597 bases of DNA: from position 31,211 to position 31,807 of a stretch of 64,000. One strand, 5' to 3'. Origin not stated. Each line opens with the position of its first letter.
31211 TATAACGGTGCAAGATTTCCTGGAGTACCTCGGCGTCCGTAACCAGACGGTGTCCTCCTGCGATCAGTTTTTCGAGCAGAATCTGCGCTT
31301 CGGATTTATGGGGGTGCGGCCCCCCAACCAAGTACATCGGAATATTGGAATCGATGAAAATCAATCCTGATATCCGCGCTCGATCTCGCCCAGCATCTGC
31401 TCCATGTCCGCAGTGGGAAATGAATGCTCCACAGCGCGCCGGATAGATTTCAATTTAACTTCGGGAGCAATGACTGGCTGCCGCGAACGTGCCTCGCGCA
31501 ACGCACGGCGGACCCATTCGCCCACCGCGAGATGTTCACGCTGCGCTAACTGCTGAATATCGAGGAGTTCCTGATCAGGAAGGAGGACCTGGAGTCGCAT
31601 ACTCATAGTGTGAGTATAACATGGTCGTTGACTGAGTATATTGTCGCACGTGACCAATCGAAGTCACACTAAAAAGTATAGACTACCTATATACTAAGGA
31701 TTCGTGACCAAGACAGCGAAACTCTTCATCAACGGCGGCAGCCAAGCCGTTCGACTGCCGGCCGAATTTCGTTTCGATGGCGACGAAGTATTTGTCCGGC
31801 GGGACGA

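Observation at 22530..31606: One uninterrupted co-directional array: vapB-vapC-jetA-jetB-jetC-jetD-NTase-NTase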

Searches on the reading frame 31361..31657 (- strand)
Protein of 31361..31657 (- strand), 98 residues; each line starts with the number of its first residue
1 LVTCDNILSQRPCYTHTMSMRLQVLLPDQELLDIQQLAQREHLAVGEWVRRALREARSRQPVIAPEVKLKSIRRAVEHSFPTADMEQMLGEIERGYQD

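Call 4: search_protein_families(library=pfam, proteins=[window:31361-31657:-], max_evalue=0.01)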
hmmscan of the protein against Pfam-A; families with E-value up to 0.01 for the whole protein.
window:31361-31657:- (98 aa): 0 families

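Call 5: search_protein_families(library=padloc, proteins=[window:31361-31657:-], max_evalue=0.01)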
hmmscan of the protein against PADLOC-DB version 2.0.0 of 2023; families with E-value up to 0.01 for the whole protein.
window:31361-31657:- (98 aa): 0 families

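Call 64: search_protein_families(library=ncbifam, proteins=[window:31361-31606:-], max_evalue=0.01)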
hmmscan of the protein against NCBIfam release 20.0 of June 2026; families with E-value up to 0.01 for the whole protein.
window:31361-31606:- (81 aa): 0 families

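Call 75: search_solved_structures(query=A5, max_evalue=5)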
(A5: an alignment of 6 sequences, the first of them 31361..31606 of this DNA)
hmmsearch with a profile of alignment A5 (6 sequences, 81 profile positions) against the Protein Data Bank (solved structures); distinct sequences matched with E-value up to 5: 10.
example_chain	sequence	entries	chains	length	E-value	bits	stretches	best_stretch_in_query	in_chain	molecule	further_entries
2mdv_A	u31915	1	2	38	0.019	18.3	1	5-37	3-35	Designed protein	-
3h87_C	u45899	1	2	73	0.095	16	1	1-59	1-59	Putative uncharacterized protein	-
5zqk_A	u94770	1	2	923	0.17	15.2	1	15-55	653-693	Non Structural Protein 5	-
5k5m_A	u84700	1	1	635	0.19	15.1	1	15-55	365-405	RNA Dependent RNA Polymerase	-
6izx_A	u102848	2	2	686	0.23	14.8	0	15-55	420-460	Genome polyprotein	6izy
7hkb_A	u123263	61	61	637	0.25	14.7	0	15-55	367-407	Genome polyprotein | NS5 RNA-dependent RNA polymerase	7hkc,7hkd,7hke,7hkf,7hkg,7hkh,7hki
7xd8_A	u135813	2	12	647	0.26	14.6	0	15-55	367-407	NS5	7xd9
9dtt_A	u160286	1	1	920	0.43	13.9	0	15-55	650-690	RNA-directed RNA polymerase NS5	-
8t12_B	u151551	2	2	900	0.51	13.7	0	15-55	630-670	Non-structural protein 5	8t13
6kr2_A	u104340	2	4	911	0.53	13.6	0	15-55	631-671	Genome polyprotein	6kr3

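Call 76: search_protein_families(library=pfam, alignment_id=A5, max_evalue=5)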
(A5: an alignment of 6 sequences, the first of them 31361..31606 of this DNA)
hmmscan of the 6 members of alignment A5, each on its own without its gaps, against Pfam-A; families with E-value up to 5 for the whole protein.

A. member 1, window:31361-31606:- (81 aa): 2 families
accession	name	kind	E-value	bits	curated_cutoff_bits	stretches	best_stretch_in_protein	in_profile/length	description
PF01402.27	RHH_1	-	0.1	13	20.5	1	4-39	1-36/39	Ribbon-helix-helix protein, copG family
PF21983.2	NikA-like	-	0.11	13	27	1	6-40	8-42/72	Mobilization protein NikA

B. families by the number of members that match (of 6 scanned): 7 families
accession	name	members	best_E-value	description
PF01402.27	RHH_1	6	4.4e-05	Ribbon-helix-helix protein, copG family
PF21983.2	NikA-like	6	0.0012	Mobilization protein NikA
PF07878.17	RHH_5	5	0.0019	CopG-like RHH_1 or ribbon-helix-helix domain, RHH_5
PF07499.19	RuvA_C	2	0.065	RuvA, C-terminal domain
PF21672.2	COMM_HN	1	0.16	COMMD2-7/10, HN domain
PF09322.15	DUF1979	1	0.22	Domain of unknown function (DUF1979)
PF19807.5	DUF6290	1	0.25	Family of unknown function (DUF6290)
